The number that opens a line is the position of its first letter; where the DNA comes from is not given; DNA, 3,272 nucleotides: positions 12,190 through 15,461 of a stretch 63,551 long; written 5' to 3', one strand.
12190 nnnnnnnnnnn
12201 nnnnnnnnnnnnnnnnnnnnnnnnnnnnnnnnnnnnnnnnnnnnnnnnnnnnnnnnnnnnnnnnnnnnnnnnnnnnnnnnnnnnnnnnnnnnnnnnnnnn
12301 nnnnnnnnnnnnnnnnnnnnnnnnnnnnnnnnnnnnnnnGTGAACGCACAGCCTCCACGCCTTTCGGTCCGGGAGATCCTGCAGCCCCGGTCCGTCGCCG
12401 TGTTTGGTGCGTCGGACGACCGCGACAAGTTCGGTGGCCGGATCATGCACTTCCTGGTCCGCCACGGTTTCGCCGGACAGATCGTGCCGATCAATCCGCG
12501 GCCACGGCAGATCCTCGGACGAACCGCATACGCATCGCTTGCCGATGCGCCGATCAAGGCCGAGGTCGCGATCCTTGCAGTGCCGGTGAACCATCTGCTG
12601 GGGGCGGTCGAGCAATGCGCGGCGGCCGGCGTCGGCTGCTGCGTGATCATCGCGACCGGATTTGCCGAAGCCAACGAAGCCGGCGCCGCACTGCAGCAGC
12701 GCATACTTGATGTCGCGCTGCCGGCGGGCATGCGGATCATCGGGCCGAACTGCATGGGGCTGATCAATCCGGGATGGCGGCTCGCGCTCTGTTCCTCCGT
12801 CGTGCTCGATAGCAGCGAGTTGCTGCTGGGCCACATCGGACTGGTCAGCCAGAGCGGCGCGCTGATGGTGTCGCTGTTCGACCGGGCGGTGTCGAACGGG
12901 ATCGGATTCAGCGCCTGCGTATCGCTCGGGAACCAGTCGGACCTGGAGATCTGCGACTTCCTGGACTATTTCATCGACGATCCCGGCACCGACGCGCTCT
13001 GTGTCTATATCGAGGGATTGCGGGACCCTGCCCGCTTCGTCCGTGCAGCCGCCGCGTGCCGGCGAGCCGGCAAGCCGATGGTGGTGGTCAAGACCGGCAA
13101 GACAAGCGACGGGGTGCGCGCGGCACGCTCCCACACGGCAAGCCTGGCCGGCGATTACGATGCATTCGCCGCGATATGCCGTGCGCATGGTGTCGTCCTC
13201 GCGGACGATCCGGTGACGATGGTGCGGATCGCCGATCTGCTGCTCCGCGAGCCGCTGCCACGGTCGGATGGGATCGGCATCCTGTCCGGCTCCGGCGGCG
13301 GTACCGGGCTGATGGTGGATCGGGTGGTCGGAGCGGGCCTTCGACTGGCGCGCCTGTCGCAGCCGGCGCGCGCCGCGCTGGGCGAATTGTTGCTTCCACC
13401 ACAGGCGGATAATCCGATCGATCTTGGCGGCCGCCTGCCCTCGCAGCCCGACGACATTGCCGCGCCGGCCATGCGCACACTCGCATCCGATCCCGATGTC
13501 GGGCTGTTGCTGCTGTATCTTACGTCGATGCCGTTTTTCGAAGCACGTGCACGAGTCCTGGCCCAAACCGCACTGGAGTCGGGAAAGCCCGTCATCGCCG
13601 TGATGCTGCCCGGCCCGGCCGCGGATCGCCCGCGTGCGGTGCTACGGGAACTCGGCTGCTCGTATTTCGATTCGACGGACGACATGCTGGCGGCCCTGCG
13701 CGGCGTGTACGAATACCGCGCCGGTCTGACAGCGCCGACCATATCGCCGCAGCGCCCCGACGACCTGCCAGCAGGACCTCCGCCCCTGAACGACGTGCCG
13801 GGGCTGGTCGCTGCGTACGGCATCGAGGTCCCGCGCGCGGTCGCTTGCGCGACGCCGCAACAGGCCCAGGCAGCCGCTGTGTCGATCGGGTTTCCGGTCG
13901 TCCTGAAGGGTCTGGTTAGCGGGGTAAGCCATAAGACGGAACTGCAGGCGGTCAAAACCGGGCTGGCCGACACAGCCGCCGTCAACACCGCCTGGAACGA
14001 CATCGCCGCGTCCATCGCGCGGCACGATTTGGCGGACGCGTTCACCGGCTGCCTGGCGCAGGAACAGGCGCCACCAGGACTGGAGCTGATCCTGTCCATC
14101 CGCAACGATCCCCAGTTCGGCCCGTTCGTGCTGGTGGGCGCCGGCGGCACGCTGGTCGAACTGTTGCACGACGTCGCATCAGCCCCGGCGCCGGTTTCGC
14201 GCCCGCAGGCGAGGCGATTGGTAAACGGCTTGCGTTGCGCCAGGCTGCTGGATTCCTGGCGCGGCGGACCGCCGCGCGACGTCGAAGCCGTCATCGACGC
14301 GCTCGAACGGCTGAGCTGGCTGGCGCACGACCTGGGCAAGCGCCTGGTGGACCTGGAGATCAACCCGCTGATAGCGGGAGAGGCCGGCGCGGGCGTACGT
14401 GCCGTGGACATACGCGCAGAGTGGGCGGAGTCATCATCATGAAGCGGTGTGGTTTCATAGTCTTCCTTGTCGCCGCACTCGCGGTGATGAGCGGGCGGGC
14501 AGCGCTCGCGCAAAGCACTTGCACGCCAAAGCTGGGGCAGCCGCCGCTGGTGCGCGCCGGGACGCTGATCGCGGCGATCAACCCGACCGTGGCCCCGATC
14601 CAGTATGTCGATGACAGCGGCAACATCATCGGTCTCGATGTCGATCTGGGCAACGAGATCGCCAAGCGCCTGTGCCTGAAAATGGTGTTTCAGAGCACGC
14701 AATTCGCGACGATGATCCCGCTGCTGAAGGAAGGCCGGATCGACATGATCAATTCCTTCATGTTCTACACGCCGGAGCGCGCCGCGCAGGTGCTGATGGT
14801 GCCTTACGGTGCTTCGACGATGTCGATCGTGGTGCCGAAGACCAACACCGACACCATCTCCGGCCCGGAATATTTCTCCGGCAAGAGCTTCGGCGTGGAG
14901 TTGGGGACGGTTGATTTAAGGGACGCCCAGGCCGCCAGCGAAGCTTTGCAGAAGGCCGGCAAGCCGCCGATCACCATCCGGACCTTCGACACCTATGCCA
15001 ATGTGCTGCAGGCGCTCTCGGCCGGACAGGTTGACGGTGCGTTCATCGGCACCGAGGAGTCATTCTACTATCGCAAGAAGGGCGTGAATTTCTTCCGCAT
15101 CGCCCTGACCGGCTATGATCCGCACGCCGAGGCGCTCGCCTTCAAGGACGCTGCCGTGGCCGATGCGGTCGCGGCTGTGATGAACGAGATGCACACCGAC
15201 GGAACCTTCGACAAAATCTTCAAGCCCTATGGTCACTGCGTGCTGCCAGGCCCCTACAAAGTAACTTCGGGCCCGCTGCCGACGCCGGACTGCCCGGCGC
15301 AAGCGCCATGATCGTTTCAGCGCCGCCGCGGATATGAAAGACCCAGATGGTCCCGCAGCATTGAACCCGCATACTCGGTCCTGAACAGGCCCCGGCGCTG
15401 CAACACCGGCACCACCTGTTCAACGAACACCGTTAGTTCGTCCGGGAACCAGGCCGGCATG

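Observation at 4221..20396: ~16 kb accessory island mixing C-N-cleaving oxygenases, deacylase/lyase steps and CoA chemistry: candidate undescribed catabolic pathway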

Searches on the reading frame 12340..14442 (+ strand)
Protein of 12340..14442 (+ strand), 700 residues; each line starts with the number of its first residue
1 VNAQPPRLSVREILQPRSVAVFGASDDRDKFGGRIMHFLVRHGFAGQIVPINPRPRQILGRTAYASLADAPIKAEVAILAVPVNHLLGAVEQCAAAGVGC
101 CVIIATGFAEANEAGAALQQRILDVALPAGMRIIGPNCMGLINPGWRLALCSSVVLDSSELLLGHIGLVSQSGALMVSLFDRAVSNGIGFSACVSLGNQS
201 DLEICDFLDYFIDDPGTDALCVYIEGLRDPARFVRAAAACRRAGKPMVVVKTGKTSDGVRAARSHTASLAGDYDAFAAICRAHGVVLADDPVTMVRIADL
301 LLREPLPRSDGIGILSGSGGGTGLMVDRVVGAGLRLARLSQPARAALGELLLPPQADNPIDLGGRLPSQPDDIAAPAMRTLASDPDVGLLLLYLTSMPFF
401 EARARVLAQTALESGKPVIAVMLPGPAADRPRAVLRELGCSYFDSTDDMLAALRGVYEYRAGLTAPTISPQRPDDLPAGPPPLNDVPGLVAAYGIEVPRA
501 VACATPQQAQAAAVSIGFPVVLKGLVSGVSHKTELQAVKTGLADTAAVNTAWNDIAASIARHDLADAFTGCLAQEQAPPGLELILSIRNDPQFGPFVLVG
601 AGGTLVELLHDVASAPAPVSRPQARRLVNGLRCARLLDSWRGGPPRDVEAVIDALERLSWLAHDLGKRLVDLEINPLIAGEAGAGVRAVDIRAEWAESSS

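Call 4: search_protein_families(library=pfam, proteins=[window:12340-14442:+])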
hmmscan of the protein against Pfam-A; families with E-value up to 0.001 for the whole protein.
window:12340-14442:+ (700 aa): 4 families
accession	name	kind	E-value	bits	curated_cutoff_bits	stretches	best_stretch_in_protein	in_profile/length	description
PF13549.11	ATP-grasp_5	-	4.5e-53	180.3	27.6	1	488-692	17-218/221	ATP-grasp domain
PF13607.11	Succ_CoA_lig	-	1.6e-50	170.9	27.4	1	164-301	2-138/138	Succinyl-CoA ligase like flavodoxin domain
PF13380.12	CoA_binding_2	-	6.8e-25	88.2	22.8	1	17-143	1-115/116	CoA binding domain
PF02629.25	CoA_binding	-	3.1e-08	34.7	22.3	1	16-107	3-97/97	CoA binding domain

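Call 6: search_protein_families(library=ncbifam, proteins=[window:12340-14442:+], max_evalue=0.00001)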
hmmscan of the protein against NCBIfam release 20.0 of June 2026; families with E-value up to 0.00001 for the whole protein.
window:12340-14442:+ (700 aa): 6 families
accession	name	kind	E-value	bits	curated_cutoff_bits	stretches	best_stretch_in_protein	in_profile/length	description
NF045494.1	AcCoALig_Archglob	equivalog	1e-105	354.6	1200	2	10-422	218-624/665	acetate--CoA ligase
TIGR02717.1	AcCoA-syn-alpha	equivalog_domain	5.2e-104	348.4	567.15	1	11-459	2-446/447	acetate--CoA ligase alpha subunit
NF045493.1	HydDutCoALig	equivalog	1.5e-98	331.2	1300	2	13-460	6-450/698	4-hydroxybutyrate--CoA ligase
NF045492.1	HydPropCoALig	equivalog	2.6e-93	313.7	1300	2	2-448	240-685/700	3-hydroxypropionate--CoA ligase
NF004230.0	PRK05678.1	equivalog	1.3e-15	57.4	336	1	64-296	54-282/291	succinate--CoA ligase subunit alpha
TIGR01019.1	sucCoAalpha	subfamily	7.5e-14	51.8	353.2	1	71-258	61-239/286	succinate--CoA ligase subunit alpha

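Call 25: search_solved_structures(query=window:12340-14442:+, max_evalue=1e-10)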
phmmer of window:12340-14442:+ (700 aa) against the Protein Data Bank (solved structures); distinct sequences matched with E-value up to 1e-10: 15.
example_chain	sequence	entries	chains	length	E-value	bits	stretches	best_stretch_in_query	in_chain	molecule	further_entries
8wzu_A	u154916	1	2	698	5.7e-89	302.6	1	12-692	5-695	4-hydroxybutyrate--CoA ligase [ADP-forming]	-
9y43_A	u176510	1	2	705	3.2e-81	276.9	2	3-373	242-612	3-hydroxypropionate--CoA ligase [ADP-forming]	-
7cm9_A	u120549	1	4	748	8.2e-73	249.2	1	17-693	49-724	DMSP lyase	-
2csu_A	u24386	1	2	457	2e-65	224.8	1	14-458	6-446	457aa long hypothetical protein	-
4xyl_A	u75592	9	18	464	2.8e-64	221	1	12-460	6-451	alpha subunit of Acyl-CoA synthetase (NDP forming) | Acyl-CoA synthetase (NDP forming) | alpha subunit of acetyl-CoA synthetase (NDP forming)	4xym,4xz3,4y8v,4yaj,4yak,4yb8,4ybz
9it0_A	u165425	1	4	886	9.9e-49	169.6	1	11-691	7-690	Protein acetyltransferase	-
9isq_A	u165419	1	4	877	1.7e-48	168.8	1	12-691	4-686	Protein acetyltransferase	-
4xyl_B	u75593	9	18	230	1e-33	119.9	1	489-692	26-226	beta subunit of Acyl-CoA synthetase (NDP forming) | Uncharacterized protein | beta subunit of acetyl-CoA synthetase (NDP forming)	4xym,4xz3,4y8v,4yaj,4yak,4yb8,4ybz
1wr2_A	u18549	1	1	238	1.8e-29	105.9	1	489-692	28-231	hypothetical protein PH1789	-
6mel_A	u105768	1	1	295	1.2e-12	50.4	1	55-294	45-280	Succinate--CoA ligase subunit alpha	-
2fp4_A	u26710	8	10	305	4.7e-12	48.4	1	73-272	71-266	Succinyl-CoA ligase [GDP-forming] alpha-chain, mitochondrial | Succinate--CoA ligase [ADP/GDP-forming] subunit alpha, mitochondrial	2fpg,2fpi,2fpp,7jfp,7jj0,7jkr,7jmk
1euc_A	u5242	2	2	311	5e-12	48.3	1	73-271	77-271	SUCCINYL-COA SYNTHETASE, ALPHA CHAIN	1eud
4xx0_A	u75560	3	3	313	5e-12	48.3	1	73-271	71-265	Succinyl-CoA ligase [ADP/GDP-forming] subunit alpha, mitochondrial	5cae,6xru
1cqi_A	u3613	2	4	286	9e-11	44.1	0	73-271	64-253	PROTEIN (SUCCINYL-COA SYNTHETASE ALPHA CHAIN) | SUCCINYL-COA SYNTHETASE ALPHA CHAIN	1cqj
1jkj_A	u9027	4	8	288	9e-11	44.1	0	73-271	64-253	succinyl-CoA synthetase alpha subunit | SUCCINYL-COA SYNTHETASE, ALPHA SUBUNIT | PROTEIN (SUCCINYL-COA LIGASE)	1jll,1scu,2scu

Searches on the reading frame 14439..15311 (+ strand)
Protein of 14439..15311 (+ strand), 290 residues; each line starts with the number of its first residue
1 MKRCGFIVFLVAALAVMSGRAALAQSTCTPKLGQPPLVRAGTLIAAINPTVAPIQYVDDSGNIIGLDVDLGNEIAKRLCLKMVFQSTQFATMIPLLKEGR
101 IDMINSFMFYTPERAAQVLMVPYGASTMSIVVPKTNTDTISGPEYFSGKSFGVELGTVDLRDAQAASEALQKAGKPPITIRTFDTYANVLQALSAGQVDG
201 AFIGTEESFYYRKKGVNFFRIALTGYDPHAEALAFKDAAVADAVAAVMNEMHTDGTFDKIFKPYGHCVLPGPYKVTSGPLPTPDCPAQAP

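Call 4: search_protein_families(library=pfam, proteins=[window:14439-15311:+])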
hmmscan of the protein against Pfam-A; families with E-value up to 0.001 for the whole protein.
window:14439-15311:+ (290 aa): 2 families
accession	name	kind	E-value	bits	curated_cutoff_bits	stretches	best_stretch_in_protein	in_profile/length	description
PF00497.25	SBP_bac_3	-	7.8e-31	107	26.4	1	43-264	1-129/132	Bacterial extracellular solute-binding proteins, family 3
PF12974.12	Phosphonate-bd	-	0.00046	20.1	27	0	164-206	17-59/242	ABC transporter, phosphonate, periplasmic substrate-binding protein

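Call 6: search_protein_families(library=ncbifam, proteins=[window:14439-15311:+], max_evalue=0.00001)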
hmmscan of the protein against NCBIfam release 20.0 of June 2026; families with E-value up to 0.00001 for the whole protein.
window:14439-15311:+ (290 aa): 13 families
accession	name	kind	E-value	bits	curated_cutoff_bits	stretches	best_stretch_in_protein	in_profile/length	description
TIGR01096.1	3A0103s03R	subfamily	2.4e-30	105.9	256.35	1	40-264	23-249/250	lysine/arginine/ornithine ABC transporter substrate-binding protein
NF008426.0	PRK11260.1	equivalog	2.8e-24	85.8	312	1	10-263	11-258/266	cystine ABC transporter substrate-binding protein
NF052427.1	StpK7MSMEG_1200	equivalog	4.3e-19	68.4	900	1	39-200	360-519/601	serine/threonine protein kinase StpK7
NF041765.1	ArtJ_Ecoli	equivalog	2.6e-16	59.9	510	1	47-210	27-180/243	arginine ABC transporter substrate-binding protein ArtJ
NF041764.1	ArtI_Ecoli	equivalog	4.5e-16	59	522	1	41-205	21-175/243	arginine ABC transporter substrate-binding protein ArtI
NF007029.0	PRK09495.1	equivalog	9.6e-16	58.3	303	1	41-263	25-241/248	glutamine ABC transporter substrate-binding protein GlnH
NF011586.0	PRK15010.1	equivalog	2.6e-15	56.7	440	1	38-264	28-252/260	lysine/arginine/ornithine ABC transporter substrate-binding protein ArgT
NF011965.0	PRK15437.1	equivalog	2.9e-15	56.5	459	1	37-264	27-252/260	histidine ABC transporter substrate-binding protein HisJ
NF011583.0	PRK15007.1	subfamily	4.6e-14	52.3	358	1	41-206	21-176/243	arginine ABC transporter substrate-binding protein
TIGR02995.1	ectoine_ehuB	equivalog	5.9e-14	52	190.9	1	41-265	33-260/275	ectoine/hydroxyectoine ABC transporter substrate-binding protein EhuB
NF008112.0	PRK10859.1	equivalog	3.5e-07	29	354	1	49-264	49-264/483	membrane-bound lytic murein transglycosylase MltF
TIGR01728.1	SsuA_fam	subfamily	4e-07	29.5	163.5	1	168-239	21-93/290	aliphatic sulfonate ABC transporter substrate-binding protein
TIGR04262.1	orph_peri_GRRM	subfamily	2.7e-06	26.9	190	1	42-199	2-154/257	extracellular substrate binding-like orphan protein GrrP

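Call 24: search_solved_structures(query=window:14439-15311:+, max_evalue=1e-8, show_alignments=2)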
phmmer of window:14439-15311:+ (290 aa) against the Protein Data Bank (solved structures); distinct sequences matched with E-value up to 1e-8: 58.
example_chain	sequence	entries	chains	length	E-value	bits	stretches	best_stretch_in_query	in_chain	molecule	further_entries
4zv1_A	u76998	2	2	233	1.4e-26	96.7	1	41-263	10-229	AncQR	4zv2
6h30_A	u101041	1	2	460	5.5e-24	88.2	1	46-266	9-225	Glutamine ABC transporter permease and substrate binding protein protein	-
5tuj_C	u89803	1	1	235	2e-22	83.1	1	37-263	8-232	Ancestral protein CDT-Anc1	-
5t0w_A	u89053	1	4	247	2.1e-22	83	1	37-263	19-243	AncCDT-1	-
6svf_A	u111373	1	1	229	8.2e-16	61.4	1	40-262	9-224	Amino acid ABC transporter, periplasmic amino acid-binding protein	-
4la9_A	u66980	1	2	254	8.6e-16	61.3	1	23-265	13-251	Glutamine ABC transporter permease and substrate binding protein protein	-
4kpt_A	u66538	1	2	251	9e-16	61.3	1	24-265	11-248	Glutamine ABC transporter permease and substrate binding protein protein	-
2m8c_A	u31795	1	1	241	7.9e-15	58.2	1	46-264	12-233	Cationic amino acid ABC transporter, periplasmic binding protein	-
8b5d_A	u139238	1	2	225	1.8e-14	57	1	46-265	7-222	ABC transporter permease subunit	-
4prs_A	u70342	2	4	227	1.8e-14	57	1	40-205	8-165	ABC-type transporter, periplasmic subunit family 3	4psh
6fxg_A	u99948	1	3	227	2.2e-14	56.7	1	45-265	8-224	Amino acid ABC transporter membrane protein PAAT family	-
8b5e_A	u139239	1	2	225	2.4e-14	56.6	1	46-265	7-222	ABC transporter permease subunit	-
6ggv_A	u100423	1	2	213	2.5e-14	56.6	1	40-201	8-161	Amino acid ABC transporter, periplasmic amino acid-binding protein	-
6ggp_A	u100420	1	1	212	2.6e-14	56.5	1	40-200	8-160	Amino acid ABC transporter, periplasmic amino acid-binding protein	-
3vv5_A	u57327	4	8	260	6.5e-14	55.2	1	39-262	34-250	Amino acid ABC transporter, binding protein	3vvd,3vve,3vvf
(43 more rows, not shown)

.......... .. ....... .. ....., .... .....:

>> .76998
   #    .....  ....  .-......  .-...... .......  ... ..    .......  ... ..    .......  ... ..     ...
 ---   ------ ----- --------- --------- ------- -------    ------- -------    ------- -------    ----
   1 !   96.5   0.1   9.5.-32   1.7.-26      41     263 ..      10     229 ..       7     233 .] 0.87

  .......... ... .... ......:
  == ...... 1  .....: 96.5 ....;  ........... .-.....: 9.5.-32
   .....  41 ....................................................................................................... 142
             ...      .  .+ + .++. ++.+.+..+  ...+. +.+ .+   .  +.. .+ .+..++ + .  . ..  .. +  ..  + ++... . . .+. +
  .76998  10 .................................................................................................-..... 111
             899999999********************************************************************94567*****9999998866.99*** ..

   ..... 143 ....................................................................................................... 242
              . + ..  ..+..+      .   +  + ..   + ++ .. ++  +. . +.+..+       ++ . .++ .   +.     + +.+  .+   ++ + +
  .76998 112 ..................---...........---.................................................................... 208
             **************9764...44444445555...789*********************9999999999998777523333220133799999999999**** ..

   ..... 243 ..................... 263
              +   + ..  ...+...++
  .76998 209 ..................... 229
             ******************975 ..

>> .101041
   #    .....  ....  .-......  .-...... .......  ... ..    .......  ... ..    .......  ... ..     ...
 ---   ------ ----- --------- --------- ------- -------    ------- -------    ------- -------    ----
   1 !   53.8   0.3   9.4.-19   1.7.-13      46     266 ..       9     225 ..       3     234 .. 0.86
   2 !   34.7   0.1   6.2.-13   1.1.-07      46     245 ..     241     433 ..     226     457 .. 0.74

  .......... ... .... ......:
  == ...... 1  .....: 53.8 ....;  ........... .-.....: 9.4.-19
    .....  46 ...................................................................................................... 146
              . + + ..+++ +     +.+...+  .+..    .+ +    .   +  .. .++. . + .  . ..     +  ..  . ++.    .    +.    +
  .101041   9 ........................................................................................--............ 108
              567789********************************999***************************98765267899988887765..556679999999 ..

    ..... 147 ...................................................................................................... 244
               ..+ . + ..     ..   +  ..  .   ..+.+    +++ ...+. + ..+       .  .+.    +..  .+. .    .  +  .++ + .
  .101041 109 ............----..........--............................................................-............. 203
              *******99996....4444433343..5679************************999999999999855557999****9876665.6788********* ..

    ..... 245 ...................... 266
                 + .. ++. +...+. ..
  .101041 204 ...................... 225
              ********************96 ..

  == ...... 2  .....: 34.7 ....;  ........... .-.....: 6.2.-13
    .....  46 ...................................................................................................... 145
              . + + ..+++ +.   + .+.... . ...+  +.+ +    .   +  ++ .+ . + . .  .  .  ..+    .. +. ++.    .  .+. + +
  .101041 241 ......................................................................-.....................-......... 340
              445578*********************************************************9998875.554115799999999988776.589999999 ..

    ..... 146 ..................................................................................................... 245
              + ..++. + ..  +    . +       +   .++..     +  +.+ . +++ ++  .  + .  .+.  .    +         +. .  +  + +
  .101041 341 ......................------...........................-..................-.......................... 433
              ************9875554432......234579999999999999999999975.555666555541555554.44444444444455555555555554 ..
